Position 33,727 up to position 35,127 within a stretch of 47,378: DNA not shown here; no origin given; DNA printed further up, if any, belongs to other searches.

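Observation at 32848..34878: Orphan NrfD-anchor, 4-cluster ferredoxin and MoaD-GG genes converging on the AOR2 operon: a possible quinone-linked tungsten AOR complex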

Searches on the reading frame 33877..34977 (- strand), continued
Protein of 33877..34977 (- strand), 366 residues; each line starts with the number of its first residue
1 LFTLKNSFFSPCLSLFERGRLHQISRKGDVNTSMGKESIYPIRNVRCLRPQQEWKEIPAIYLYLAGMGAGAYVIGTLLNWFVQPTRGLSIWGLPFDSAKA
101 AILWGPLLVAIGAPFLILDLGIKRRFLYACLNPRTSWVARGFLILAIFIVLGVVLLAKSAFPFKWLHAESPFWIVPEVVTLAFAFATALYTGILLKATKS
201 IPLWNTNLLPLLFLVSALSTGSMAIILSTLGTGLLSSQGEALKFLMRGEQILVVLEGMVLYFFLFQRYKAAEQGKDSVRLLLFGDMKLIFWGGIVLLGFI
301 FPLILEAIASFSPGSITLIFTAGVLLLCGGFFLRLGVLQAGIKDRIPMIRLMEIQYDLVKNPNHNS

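Call 51: find_encoding_contigs(protein=P0208, flank=8000, max_places=2)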
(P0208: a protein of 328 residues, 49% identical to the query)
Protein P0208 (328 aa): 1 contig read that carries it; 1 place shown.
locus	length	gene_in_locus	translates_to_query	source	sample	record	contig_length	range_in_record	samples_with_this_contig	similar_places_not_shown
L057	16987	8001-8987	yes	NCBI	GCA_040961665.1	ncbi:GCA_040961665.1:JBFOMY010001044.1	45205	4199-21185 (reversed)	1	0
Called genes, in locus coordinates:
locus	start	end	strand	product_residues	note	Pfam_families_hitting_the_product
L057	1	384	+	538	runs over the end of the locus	PF00501:AMP-binding, PF13193:AMP-binding_C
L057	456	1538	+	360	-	PF14697:Fer4_21 (faint), PF00037:Fer4 (weak), PF12837:Fer4_6 (weak), PF13237:Fer4_10 (weak), PF12838:Fer4_7, PF13187:Fer4_9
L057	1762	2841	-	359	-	PF00037:Fer4 (weak), PF13237:Fer4_10, PF14697:Fer4_21, PF12838:Fer4_7, PF13187:Fer4_9, PF00037:Fer4, PF12797:Fer4_2 (weak), PF12837:Fer4_6 (weak)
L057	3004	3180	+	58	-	-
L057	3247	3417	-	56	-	-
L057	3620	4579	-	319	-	PF02423:OCD_Mu_crystall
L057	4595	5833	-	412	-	PF12679:ABC2_membrane_2, PF12698:ABC2_membrane_3, PF01061:ABC2_membrane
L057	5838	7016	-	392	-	PF12679:ABC2_membrane_2, PF12698:ABC2_membrane_3, PF01061:ABC2_membrane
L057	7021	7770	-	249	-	PF00005:ABC_tran, PF13304:AAA_21 (weak)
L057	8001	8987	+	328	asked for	PF03916:NrfD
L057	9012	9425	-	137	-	PF06094:GGACT, PF13772:AIG2_2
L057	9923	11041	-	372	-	PF04055:Radical_SAM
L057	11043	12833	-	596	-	PF00009:GTP_EFTU, PF03144:GTP_EFTU_D2 (weak), PF14492:EFG_III (weak), PF00679:EFG_C, PF06421:LepA_C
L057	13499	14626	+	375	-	PF00037:Fer4 (weak), PF14697:Fer4_21, PF12838:Fer4_7, PF13187:Fer4_9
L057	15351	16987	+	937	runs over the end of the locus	-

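Call 52: search_solved_structures(query=L042:3679-5736:-, max_evalue=1e-10)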
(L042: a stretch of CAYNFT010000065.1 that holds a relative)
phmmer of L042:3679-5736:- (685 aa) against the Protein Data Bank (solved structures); distinct sequences matched with E-value up to 1e-10: 56.
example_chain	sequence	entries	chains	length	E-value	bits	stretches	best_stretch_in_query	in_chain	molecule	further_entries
2e7z_A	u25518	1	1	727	1.5e-100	340.4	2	10-319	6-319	Acetylene hydratase Ahy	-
7qv7_S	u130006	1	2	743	3.2e-84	286.5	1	4-685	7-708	Hydrogen dependent carbon dioxide reductase subunit FdhF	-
2vpw_A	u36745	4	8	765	3.3e-79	269.9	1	8-654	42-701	THIOSULFATE REDUCTASE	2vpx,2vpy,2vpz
9t1s_L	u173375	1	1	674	2.3e-73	250.6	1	5-685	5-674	formate dehydrogenase (coenzyme F420)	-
7bkb_D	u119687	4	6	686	1.6e-70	241.2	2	4-322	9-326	Formate dehydrogenase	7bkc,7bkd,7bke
7vw6_A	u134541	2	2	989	1.5e-68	234.7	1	5-681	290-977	Formate dehydrogenase | Tungsten-containing formate dehydrogenase alpha subunit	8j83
7e5z_A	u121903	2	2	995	1.5e-68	234.6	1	5-681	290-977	Formate dehydrogenase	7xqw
1aa6_A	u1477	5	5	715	2e-60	207.8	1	5-683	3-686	FORMATE DEHYDROGENASE H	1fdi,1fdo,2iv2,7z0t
9vap_A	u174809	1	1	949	9.6e-52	179.1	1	5-324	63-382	Formate dehydrogenase molybdopterin-binding subunit FdhA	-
9wxb_B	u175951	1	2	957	1.1e-51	179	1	5-484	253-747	Formate dehydrogenase alpha subunit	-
6tg9_A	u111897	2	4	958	6.3e-51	176.4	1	5-679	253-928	Formate dehydrogenase subunit alpha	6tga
2jim_A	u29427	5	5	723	8.8e-50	172.6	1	3-684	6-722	PERIPLASMIC NITRATE REDUCTASE | PROTEIN (PERIPLASMIC NITRATE REDUCTASE)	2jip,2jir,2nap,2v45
2jio_A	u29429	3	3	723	1.2e-49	172.2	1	3-684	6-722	PERIPLASMIC NITRATE REDUCTASE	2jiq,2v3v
8rqz_C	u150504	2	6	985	7.2e-45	156.4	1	5-664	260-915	Probable oxidoreductase YjgC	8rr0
9gzq_A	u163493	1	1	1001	7.7e-45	156.3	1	5-664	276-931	Probable oxidoreductase YjgC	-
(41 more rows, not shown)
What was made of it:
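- Its best solved relative is the non-redox acetylene hydratase (340 bits, call 52).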

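Call 53: search_protein_families(library=ncbifam, proteins=[L042:3679-5736:-, L002:1729-3789:-, L002:12073-13389:+, L055:4509-4766:+, L055:2270-4231:-], max_evalue=0.001)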
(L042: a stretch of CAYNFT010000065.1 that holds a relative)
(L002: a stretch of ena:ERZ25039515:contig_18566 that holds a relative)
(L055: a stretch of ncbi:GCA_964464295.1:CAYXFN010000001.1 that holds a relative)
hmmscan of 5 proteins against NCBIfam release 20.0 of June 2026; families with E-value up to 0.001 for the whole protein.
L042:3679-5736:- (685 aa): 28 families (the best 25 are shown)
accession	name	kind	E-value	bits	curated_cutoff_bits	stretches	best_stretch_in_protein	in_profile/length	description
TIGR01591.1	Fdh-alpha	equivalog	7.4e-118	394.4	666.25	2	9-322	2-316/672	formate dehydrogenase subunit alpha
NF012032.0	PRK15488.1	equivalog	1.1e-94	317.9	694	3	3-321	41-359/759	thiosulfate reductase PhsA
NF047855.1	AssmNtatRedNasC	equivalog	4.6e-90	302.8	1100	2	3-319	18-338/708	assimilatory nitrate reductase catalytic subunit NasC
TIGR02166.1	dmsA_ynfE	subfamily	4.7e-80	269.7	777.7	1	4-658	43-759/794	DMSO/selenate family reductase complex A subunit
TIGR03479.1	DMSO_red_II_alp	subfamily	1e-57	195.9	984.75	4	7-243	60-307/913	molybdopterin-dependent oxidoreductase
NF011566.1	PRK14990.1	exception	6.8e-53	179.8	1600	1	3-653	56-774/814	dimethylsulfoxide reductase subunit A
NF041885.1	selenate_YnfE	exception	1.4e-52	178.6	1675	1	10-656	53-766/805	selenate/tellurate reductase subunit YnfE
NF041884.1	selenate_YnfF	exception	9.6e-52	175.9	1650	1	5-656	45-759/798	selenate/tellurate reductase subunit YnfF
TIGR00509.1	bisC_fam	subfamily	1.5e-48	165.6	1017.55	4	189-322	203-342/772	molybdopterin guanine dinucleotide-containing S/N-oxide reductase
NF041783.2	mnquin_red_QrcB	equivalog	2.5e-44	151.6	440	2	6-328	53-370/695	menaquinone reductase molybdopterin-binding-like subunit QrcB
NF041323.1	Nitr_red_NasA_Halo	equivalog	8.7e-43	146.8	1000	2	13-318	3-306/673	assimilatory nitrate reductase NasA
TIGR01553.1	formate-DH-alph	equivalog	1.6e-41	142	814.2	3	6-243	45-304/1009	formate dehydrogenase-N subunit alpha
NF011682.0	PRK15102.1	equivalog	2.3e-41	141.8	909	4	206-326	276-399/829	trimethylamine-N-oxide reductase TorA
TIGR02164.1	torA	equivalog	2.2e-38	131.9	1465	4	208-326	273-395/824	trimethylamine-N-oxide reductase TorA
NF010055.0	PRK13532.1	equivalog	4.3e-38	131.1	904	3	7-243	44-291/830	nitrate reductase catalytic subunit NapA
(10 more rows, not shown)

L002:1729-3789:- (686 aa): 28 families (the best 25 are shown)
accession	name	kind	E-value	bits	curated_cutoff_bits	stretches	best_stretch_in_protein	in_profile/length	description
TIGR01591.1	Fdh-alpha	equivalog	4.9e-116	388.4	666.25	1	12-679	2-668/672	formate dehydrogenase subunit alpha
NF012032.0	PRK15488.1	equivalog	3.4e-96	322.9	694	2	5-325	40-362/759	thiosulfate reductase PhsA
NF047855.1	AssmNtatRedNasC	equivalog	3.5e-88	296.6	1100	2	4-321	16-339/708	assimilatory nitrate reductase catalytic subunit NasC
TIGR02166.1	dmsA_ynfE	subfamily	3.7e-84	283.2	777.7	1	10-651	46-751/794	DMSO/selenate family reductase complex A subunit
TIGR03479.1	DMSO_red_II_alp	subfamily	3.5e-63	214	984.75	3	10-241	60-304/913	molybdopterin-dependent oxidoreductase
TIGR00509.1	bisC_fam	subfamily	3.8e-57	194.1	1017.55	3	183-324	197-343/772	molybdopterin guanine dinucleotide-containing S/N-oxide reductase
NF011566.1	PRK14990.1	exception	3.6e-55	187.3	1600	2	258-652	352-772/814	dimethylsulfoxide reductase subunit A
NF041884.1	selenate_YnfF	exception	2.8e-53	181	1650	2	6-323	43-396/798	selenate/tellurate reductase subunit YnfF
NF041885.1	selenate_YnfE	exception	7.1e-52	176.3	1675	1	16-658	57-767/805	selenate/tellurate reductase subunit YnfE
NF041783.2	mnquin_red_QrcB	equivalog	8.2e-46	156.5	440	2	10-508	54-534/695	menaquinone reductase molybdopterin-binding-like subunit QrcB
TIGR01553.1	formate-DH-alph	equivalog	9.4e-45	152.7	814.2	4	12-93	48-138/1009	formate dehydrogenase-N subunit alpha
NF041323.1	Nitr_red_NasA_Halo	equivalog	3.4e-43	148.2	1000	2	20-323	7-310/673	assimilatory nitrate reductase NasA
NF011682.0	PRK15102.1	equivalog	5.9e-43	147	909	2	179-339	245-410/829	trimethylamine-N-oxide reductase TorA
TIGR02164.1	torA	equivalog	1.9e-41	142.1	1465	2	182-341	244-408/824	trimethylamine-N-oxide reductase TorA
NF041714.1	arsenate_red_ArrA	equivalog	3.4e-38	131.3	1600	2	6-250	48-302/848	arsenate respiratory reductase molybdopterin-containing subunit ArrA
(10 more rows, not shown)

L002:12073-13389:+ (438 aa): 0 families

L055:4509-4766:+ (85 aa): 0 families

L055:2270-4231:- (653 aa): 0 families

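Call 60: search_protein_families(library=pfam, proteins=[L002:12073-13389:+, L055:2270-4231:-], max_evalue=0.001)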
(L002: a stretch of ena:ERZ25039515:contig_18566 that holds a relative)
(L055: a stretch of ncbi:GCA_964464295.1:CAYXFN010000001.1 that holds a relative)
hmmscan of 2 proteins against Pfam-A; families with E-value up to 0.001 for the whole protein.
L002:12073-13389:+ (438 aa): 0 families

L055:2270-4231:- (653 aa): 0 families

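Call 76: find_encoding_contigs(protein=P0149, flank=8000, max_places=1)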
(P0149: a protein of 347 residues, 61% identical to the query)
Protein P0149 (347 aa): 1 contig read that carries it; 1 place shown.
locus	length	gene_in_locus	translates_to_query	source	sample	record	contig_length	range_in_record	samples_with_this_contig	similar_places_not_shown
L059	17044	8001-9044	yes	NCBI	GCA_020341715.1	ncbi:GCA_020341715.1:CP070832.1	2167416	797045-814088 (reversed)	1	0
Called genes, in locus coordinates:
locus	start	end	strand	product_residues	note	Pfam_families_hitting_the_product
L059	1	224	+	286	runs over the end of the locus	PF27264:YdhW_C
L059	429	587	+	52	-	PF02416:TatA_B_E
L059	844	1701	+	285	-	PF12838:Fer4_7, PF13183:Fer4_8 (weak), PF13187:Fer4_9 (weak), PF12838:Fer4_7 (weak), PF13237:Fer4_10 (weak), PF13247:Fer4_11, PF00037:Fer4 (weak), PF12797:Fer4_2 (weak), +2 more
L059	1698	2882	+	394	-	PF03916:NrfD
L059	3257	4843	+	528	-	PF08448:PAS_4, PF13426:PAS_9, PF01590:GAF, PF13185:GAF_2, PF13492:GAF_3, PF07730:HisKA_3, PF13581:HATPase_c_2 (weak), PF02518:HATPase_c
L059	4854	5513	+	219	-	PF00072:Response_reg, PF00196:GerE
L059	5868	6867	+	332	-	PF01314:AFOR_C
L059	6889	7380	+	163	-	PF13237:Fer4_10, PF13247:Fer4_11, PF12838:Fer4_7, PF25160:LdpA_Fe-S-bd (weak), PF13187:Fer4_9 (weak), PF12797:Fer4_2 (weak), PF00037:Fer4, PF12837:Fer4_6, +4 more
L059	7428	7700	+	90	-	PF02597:ThiS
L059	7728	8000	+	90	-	PF02597:ThiS (weak)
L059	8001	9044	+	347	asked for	PF03916:NrfD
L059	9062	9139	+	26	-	PF12797:Fer4_2 (weak), PF12837:Fer4_6 (weak), PF00037:Fer4 (weak)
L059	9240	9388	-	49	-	-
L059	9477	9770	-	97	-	-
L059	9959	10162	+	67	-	-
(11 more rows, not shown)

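Call 77: find_encoding_contigs(protein=P0169, flank=8000, max_places=1)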
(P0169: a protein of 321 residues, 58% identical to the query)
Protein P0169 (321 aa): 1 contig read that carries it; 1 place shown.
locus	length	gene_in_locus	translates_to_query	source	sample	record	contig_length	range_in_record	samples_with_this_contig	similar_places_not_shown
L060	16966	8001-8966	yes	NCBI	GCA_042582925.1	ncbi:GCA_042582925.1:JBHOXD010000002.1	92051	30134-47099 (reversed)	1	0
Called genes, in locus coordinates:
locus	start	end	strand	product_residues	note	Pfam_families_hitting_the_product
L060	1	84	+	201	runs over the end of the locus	PF00440:TetR_N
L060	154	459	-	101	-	PF13451:zf_Tbcl, PF23477:zf_Tbcl_2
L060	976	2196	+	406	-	PF09818:ABC_ATPase (faint), PF00005:ABC_tran, PF25201:nSTAND6 (faint), PF13304:AAA_21 (faint), PF00571:CBS (weak)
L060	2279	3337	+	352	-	PF00528:BPD_transp_1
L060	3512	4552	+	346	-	PF04069:OpuAC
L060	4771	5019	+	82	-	-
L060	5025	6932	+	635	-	PF02730:AFOR_N, PF01314:AFOR_C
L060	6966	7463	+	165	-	PF12797:Fer4_2 (faint), PF13237:Fer4_10 (weak), PF13247:Fer4_11, PF12838:Fer4_7, PF13187:Fer4_9 (weak), PF25160:LdpA_Fe-S-bd, PF00037:Fer4, PF12837:Fer4_6 (weak), +2 more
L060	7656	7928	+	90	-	PF02597:ThiS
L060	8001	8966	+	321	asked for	PF03916:NrfD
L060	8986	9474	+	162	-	PF13187:Fer4_9 (faint), PF13247:Fer4_11, PF12838:Fer4_7 (weak), PF00037:Fer4 (weak), PF12797:Fer4_2 (weak), PF12837:Fer4_6 (weak), PF13237:Fer4_10 (weak), PF14697:Fer4_21 (weak), +3 more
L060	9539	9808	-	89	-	PF02597:ThiS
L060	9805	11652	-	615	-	PF02730:AFOR_N, PF01314:AFOR_C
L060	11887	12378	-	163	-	PF06050:HGD-D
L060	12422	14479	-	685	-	PF04879:Molybdop_Fe4S4, PF00384:Molybdopterin, PF01568:Molydop_binding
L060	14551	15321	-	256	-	PF00378:ECH_1, PF16113:ECH_2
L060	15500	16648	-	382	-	PF00378:ECH_1, PF16113:ECH_2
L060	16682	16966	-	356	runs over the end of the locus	PF08240:ADH_N, PF00107:ADH_zinc_N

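Call 78: find_encoding_contigs(protein=P0138, flank=8000, max_places=1)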
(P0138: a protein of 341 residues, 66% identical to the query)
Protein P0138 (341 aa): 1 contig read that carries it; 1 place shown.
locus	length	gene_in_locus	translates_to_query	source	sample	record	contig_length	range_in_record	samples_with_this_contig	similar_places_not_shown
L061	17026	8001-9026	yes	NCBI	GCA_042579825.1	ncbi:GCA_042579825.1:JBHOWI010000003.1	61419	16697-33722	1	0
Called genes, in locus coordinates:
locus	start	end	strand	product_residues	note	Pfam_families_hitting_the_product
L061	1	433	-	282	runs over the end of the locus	PF02463:SMC_N (faint), PF00005:ABC_tran, PF13175:AAA_15 (faint), PF13555:AAA_29 (weak), PF13304:AAA_21 (weak)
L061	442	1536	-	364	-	PF01032:FecCD, PF00950:ABC-3 (weak)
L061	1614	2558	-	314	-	PF01497:Peripla_BP_2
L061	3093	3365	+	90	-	PF02597:ThiS (weak)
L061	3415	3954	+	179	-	PF13237:Fer4_10 (weak), PF13247:Fer4_11, PF14697:Fer4_21 (weak), PF12838:Fer4_7, PF25160:LdpA_Fe-S-bd (weak), PF00037:Fer4, PF12797:Fer4_2 (weak), PF12837:Fer4_6 (weak), +3 more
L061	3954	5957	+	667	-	PF02730:AFOR_N, PF01314:AFOR_C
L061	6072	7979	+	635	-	PF02730:AFOR_N, PF01314:AFOR_C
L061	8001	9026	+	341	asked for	PF03916:NrfD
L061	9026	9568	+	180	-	PF12797:Fer4_2 (weak), PF12837:Fer4_6 (weak), PF14697:Fer4_21 (faint), PF13247:Fer4_11, PF12838:Fer4_7 (weak), PF12837:Fer4_6 (weak), PF13237:Fer4_10 (weak), PF00037:Fer4 (weak), +1 more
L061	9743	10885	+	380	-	PF06050:HGD-D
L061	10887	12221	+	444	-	PF06050:HGD-D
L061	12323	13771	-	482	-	PF11794:HpaB_N, PF03241:HpaB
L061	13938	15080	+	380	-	PF08442:ATP-grasp_2, PF13549:ATP-grasp_5, PF24948:Citrate_synth_N, PF00549:Ligase_CoA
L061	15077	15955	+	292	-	PF02629:CoA_binding, PF13607:Succ_CoA_lig, PF00549:Ligase_CoA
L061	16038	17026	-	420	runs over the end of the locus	PF01116:F_bP_aldolase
